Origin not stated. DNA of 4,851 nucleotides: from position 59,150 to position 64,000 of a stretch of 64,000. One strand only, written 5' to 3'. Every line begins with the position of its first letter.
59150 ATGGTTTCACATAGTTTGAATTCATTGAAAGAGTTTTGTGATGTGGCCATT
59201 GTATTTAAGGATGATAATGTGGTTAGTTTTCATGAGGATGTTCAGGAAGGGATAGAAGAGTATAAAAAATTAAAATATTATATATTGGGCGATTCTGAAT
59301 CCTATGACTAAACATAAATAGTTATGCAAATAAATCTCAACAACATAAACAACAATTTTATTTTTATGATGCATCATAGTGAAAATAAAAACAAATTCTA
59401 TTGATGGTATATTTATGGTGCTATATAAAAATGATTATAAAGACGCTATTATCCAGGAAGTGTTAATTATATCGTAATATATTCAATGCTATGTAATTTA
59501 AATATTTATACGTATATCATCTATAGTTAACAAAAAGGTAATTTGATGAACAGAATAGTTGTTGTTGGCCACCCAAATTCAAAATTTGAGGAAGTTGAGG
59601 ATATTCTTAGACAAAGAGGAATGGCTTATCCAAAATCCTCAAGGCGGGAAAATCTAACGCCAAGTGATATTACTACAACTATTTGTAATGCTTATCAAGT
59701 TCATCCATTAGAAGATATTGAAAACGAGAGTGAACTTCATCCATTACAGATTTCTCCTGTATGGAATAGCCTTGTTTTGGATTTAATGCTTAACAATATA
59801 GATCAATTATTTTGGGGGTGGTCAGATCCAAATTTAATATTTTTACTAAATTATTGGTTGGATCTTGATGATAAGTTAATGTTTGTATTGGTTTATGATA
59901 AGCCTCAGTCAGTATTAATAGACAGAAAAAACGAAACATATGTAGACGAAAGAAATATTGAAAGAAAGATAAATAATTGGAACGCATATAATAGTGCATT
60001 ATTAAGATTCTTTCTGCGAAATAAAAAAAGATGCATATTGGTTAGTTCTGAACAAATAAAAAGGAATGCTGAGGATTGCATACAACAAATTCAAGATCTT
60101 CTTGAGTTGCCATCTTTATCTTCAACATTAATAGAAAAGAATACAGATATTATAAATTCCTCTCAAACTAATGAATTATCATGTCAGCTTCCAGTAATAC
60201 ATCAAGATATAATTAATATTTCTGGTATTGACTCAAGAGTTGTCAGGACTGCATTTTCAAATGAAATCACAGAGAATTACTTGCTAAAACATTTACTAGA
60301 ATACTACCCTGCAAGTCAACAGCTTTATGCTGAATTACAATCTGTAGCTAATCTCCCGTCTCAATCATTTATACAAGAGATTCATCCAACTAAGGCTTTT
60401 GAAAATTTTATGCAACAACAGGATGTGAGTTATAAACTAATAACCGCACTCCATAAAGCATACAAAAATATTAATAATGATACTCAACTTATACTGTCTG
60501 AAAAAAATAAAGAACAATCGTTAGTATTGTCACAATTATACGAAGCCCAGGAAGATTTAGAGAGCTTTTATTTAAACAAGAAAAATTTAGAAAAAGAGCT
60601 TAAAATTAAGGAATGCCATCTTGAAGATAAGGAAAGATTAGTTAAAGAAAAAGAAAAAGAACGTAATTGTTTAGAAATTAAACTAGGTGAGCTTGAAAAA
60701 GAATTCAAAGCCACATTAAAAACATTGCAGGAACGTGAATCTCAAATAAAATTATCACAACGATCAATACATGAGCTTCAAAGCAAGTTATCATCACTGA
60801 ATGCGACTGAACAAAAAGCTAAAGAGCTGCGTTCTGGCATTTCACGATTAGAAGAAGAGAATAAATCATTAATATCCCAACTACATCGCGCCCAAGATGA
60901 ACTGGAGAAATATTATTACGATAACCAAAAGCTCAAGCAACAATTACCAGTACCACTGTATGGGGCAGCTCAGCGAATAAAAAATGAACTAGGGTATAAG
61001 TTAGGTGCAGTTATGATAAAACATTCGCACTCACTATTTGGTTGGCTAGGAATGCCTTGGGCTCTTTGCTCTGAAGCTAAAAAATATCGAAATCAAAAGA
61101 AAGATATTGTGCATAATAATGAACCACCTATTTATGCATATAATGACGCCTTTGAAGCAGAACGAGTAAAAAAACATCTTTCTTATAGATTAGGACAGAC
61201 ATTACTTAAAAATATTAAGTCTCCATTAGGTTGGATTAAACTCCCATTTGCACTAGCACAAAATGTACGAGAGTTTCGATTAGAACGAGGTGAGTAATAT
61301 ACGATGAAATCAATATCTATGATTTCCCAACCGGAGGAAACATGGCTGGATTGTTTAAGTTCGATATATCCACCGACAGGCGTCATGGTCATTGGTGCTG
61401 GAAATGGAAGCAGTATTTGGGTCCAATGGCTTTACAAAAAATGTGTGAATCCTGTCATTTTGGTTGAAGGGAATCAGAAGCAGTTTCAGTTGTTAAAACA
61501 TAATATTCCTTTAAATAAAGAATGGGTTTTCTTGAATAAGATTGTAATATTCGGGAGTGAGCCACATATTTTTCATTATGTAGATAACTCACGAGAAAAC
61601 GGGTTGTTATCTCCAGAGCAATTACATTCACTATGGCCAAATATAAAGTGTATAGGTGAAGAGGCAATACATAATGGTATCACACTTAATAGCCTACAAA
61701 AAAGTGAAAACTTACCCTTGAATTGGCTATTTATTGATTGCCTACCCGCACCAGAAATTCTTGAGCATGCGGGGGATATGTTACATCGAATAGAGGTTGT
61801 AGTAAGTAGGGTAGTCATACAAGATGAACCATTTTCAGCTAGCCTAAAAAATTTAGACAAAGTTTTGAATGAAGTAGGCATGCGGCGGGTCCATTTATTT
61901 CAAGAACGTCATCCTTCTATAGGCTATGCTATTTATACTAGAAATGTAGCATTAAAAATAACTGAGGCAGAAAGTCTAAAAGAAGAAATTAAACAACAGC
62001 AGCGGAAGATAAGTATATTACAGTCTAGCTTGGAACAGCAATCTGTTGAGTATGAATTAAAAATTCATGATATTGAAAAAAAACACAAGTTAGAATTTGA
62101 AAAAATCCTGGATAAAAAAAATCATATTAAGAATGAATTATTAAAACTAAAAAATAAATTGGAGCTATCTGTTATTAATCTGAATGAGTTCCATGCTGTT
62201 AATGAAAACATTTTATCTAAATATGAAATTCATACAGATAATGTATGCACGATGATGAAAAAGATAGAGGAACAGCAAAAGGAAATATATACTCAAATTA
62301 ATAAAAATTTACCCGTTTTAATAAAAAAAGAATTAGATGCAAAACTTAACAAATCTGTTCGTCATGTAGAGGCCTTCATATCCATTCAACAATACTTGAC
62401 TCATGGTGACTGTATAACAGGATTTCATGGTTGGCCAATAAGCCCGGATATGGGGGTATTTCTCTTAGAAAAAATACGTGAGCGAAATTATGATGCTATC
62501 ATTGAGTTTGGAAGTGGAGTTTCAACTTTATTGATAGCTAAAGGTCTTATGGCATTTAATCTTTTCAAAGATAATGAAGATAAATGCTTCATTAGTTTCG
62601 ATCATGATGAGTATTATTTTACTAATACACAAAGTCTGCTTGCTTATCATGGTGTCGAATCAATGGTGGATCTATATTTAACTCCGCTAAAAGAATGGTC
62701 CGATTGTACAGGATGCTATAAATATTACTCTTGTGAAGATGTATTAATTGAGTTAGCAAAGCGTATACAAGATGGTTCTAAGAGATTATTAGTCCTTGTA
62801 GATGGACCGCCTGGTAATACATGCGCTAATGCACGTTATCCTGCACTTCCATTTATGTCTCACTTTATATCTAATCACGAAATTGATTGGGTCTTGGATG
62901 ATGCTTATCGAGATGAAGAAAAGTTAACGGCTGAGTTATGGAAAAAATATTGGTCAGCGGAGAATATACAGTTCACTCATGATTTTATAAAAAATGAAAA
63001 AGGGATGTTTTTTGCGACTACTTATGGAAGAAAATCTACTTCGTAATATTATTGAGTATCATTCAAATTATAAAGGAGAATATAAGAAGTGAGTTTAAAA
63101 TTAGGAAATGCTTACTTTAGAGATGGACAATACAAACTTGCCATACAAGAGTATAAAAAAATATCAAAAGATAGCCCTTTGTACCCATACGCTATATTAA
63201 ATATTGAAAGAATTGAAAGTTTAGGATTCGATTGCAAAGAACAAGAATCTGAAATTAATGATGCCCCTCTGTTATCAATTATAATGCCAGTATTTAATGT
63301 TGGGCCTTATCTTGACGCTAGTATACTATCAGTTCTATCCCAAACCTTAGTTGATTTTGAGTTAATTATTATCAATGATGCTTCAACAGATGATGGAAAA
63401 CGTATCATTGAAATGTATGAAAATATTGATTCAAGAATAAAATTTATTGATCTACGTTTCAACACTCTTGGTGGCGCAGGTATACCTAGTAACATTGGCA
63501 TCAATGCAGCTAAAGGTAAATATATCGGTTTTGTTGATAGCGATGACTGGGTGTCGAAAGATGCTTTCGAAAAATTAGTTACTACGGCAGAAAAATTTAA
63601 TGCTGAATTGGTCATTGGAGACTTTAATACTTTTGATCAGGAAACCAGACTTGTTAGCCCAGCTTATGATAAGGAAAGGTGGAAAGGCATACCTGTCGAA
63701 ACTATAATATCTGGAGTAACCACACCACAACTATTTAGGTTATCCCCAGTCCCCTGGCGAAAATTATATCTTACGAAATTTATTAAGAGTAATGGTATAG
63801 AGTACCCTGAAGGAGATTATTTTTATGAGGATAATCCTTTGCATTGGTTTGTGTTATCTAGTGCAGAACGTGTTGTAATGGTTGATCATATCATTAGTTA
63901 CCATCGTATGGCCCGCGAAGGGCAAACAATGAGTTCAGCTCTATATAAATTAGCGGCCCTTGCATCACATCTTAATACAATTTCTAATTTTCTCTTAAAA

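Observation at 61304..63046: Region 2 protein B carries two Rossmann-type glycine motifs flanking a coiled coil (possible dual methyltransferase-like enzyme)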

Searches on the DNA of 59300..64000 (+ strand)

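Call 5: search_dna_similar(query=window:59300-64000:+, collection=ecoli_genomes, mode=near, max_rows=15)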
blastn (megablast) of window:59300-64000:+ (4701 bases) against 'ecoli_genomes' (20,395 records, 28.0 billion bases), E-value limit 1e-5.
Records with a match: 39; places in all: 39; records where one place covers at least 80% of the query: 39.
Genomes with a match: 39 of 5426; with a place that covers at least 80% of the query: 39. Places per genome that has any: lowest 1, median 1, highest 1. On chromosomes: 39 places; on plasmids: 0.
Best place of each record, by identity: >=99% 39.
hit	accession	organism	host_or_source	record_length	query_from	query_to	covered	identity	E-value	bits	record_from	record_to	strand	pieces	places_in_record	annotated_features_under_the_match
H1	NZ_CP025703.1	Escherichia coli strain BH100N substr. MG2017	Homo sapiens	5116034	1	4701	100%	100.0%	0e+0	8682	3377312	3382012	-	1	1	hypothetical protein (x2) | glycosyltransferase family 2 protein | ABC transporter ATP-binding protein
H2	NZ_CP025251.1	Escherichia coli strain BH100 substr. MG2017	Homo sapiens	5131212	1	4701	100%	100.0%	0e+0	8682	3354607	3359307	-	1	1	hypothetical protein (x2) | glycosyltransferase family 2 protein | ABC transporter ATP-binding protein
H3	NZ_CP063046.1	Escherichia coli strain KC-Dl-1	Delphinapterus leucas (Beluga whale)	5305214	1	4701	100%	100.0%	0e+0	8682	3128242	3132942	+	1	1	hypothetical protein (x2) | glycosyltransferase family 2 protein | ABC transporter ATP-binding protein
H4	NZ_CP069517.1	Escherichia coli strain FDAARGOS_1262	Homo sapiens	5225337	1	4701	100%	100.0%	0e+0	8682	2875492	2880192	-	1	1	hypothetical protein (x2) | glycosyltransferase family 2 protein | ABC transporter ATP-binding protein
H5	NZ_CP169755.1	Escherichia coli strain AH50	poultry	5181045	1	4701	100%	100.0%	0e+0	8682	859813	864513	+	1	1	hypothetical protein (x2) | glycosyltransferase family 2 protein | ABC transporter ATP-binding protein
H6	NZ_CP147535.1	Escherichia coli strain GN03551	Homo sapiens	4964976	1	4701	100%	100.0%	0e+0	8682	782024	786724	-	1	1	hypothetical protein (x2) | glycosyltransferase family 2 protein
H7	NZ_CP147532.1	Escherichia coli strain GN03139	Homo sapiens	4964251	1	4701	100%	100.0%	0e+0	8682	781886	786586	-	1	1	hypothetical protein (x2) | glycosyltransferase family 2 protein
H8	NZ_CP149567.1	Escherichia coli strain 1410D004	Sus scrofa domesticus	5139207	1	4701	100%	100.0%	0e+0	8682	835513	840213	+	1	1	hypothetical protein (x2) | glycosyltransferase family 2 protein | ABC transporter ATP-binding protein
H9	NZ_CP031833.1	Escherichia coli strain 2452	Homo sapiens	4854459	1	4701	100%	100.0%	0e+0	8676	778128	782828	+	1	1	hypothetical protein (x2) | glycosyltransferase family 2 protein | ABC transporter ATP-binding protein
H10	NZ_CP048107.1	Escherichia coli strain 201609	Homo sapiens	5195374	1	4701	100%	100.0%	0e+0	8676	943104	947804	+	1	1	hypothetical protein (x2) | glycosyltransferase family 2 protein | ABC transporter ATP-binding protein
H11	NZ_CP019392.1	Escherichia coli strain XH992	Homo sapiens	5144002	1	4701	100%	100.0%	0e+0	8676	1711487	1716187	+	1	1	hypothetical protein (x2) | glycosyltransferase family 2 protein | ABC transporter ATP-binding protein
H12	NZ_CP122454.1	Escherichia coli strain 82.0311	Human urine sample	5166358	1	4701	100%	100.0%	0e+0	8676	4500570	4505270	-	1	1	hypothetical protein (x2) | glycosyltransferase family 2 protein | ABC transporter ATP-binding protein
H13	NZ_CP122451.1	Escherichia coli strain 82.0312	Human urine sample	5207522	1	4701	100%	100.0%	0e+0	8676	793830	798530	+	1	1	hypothetical protein (x2) | glycosyltransferase family 2 protein | ABC transporter ATP-binding protein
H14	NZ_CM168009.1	Escherichia coli strain PEC403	Sus scrofa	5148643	1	4701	100%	100.0%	0e+0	8676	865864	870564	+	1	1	hypothetical protein (x2) | glycosyltransferase family 2 protein | ABC transporter ATP-binding protein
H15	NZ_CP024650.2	Escherichia coli strain BH100 substr. MG2014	Homo sapiens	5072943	1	4701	100%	100.0%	0e+0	8674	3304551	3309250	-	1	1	hypothetical protein (x3) | glycosyltransferase family 2 protein | ABC transporter ATP-binding protein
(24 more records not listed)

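Call 6: get_annotated_region(hit=H3, flank=14000)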
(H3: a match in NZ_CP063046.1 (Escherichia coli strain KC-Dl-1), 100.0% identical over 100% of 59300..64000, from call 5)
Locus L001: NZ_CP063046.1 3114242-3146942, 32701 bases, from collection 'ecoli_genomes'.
description: Escherichia coli strain KC-Dl-1 chromosome, complete genome
organism: Escherichia coli strain KC-Dl-1 (NCBI taxid 562)
replicon: chromosome; assembly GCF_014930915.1
host: Delphinapterus leucas (Beluga whale); source: missing; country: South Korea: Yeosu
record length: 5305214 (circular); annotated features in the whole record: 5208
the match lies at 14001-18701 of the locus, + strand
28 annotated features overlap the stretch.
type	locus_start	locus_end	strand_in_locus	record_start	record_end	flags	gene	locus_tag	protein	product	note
CDS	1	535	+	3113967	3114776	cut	pppA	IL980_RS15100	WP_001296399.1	prepilin peptidase PppA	-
CDS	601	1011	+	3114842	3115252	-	gspS2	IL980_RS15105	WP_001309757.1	type II secretion system pilot lipoprotein GspS-beta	-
CDS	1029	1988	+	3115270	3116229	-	gspC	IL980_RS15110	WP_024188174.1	type II secretion system protein GspC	-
CDS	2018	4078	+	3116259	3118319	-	gspD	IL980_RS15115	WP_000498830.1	type II secretion system secretin GspD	-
CDS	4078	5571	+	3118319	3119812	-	gspE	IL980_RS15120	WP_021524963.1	type II secretion system ATPase GspE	-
CDS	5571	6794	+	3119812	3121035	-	gspF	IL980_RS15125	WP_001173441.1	type II secretion system inner membrane protein GspF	-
CDS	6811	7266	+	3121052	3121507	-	gspG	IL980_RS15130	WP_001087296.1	type II secretion system major pseudopilin GspG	-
CDS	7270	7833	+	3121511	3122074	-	gspH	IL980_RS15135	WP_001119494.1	type II secretion system minor pseudopilin GspH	-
CDS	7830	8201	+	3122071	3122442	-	gspI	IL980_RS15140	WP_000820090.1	type II secretion system minor pseudopilin GspI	-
CDS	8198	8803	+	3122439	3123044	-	gspJ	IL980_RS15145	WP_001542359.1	type II secretion system minor pseudopilin GspJ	-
CDS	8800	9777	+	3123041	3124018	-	gspK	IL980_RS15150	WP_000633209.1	type II secretion system minor pseudopilin GspK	-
CDS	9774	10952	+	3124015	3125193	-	gspL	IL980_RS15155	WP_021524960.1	type II secretion system protein GspL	-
CDS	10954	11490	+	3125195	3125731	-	yghD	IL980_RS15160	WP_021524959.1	GspM family type II secretion system protein YghD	-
CDS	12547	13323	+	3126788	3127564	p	-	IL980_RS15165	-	ABC transporter permease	internal stop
CDS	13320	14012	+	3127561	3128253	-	-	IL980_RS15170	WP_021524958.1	ABC transporter ATP-binding protein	-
CDS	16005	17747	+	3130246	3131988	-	-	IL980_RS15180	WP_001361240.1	hypothetical protein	-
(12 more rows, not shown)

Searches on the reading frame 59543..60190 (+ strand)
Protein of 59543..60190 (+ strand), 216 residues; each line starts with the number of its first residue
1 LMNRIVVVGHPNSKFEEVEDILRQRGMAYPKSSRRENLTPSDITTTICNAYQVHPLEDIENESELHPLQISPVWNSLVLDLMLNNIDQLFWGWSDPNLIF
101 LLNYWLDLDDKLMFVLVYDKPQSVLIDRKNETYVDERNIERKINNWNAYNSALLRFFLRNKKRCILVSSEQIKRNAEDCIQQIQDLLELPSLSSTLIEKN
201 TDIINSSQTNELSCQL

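Call 68: search_solved_structures(query=A5, max_evalue=10, show_alignments=3)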
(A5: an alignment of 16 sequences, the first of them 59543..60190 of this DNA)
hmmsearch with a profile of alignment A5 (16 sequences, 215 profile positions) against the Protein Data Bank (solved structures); distinct sequences matched with E-value up to 10: 3.
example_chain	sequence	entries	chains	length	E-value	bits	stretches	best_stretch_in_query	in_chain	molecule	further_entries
9wp1_A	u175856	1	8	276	0.0029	20.2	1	94-200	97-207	Protein-tyrosine sulfotransferase 1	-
5wrj_A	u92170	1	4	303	0.0037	19.9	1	94-200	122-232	Protein-tyrosine sulfotransferase 1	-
5wri_A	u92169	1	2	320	0.0041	19.7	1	94-200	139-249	Protein-tyrosine sulfotransferase 1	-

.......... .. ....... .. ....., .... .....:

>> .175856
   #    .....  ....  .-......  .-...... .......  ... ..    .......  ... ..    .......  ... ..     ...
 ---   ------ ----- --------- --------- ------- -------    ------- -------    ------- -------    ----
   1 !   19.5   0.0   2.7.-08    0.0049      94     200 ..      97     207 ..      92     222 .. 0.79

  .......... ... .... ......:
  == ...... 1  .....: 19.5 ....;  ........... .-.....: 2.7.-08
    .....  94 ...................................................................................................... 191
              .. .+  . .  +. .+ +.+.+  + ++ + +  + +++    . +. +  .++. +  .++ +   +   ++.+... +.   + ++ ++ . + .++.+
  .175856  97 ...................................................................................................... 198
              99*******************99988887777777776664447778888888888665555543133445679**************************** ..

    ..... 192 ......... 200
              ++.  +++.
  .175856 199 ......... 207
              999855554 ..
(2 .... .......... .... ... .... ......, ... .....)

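Call 72: profile_search(alignment_id=A5)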
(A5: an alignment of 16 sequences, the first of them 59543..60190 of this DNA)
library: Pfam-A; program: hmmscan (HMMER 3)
A. the first sequence (216 residues): domains with independent E <= 10: 1; with E <= 0.001: 0
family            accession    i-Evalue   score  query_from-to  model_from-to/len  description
Sulfotransfer_1   PF00685.33      0.062    13.1     144-197       138-185/255  Sulfotransferase domain
B. every sequence of the alignment scanned on its own (16 sequences): families by number of members that match
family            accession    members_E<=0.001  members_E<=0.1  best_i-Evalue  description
Sulfotransfer_3   PF13469.12                 0               1        4.9e-03  Sulfotransferase family
Bep_C_terminal    PF17841.6                  0               1        7.1e-03  BID domain of Bartonella effector protein (Bep)
DEAD_assoc        PF08494.16                 0               1        5.1e-02  DEAD/H associated
Sulfotransfer_1   PF00685.33                 0               1        6.2e-02  Sulfotransferase domain
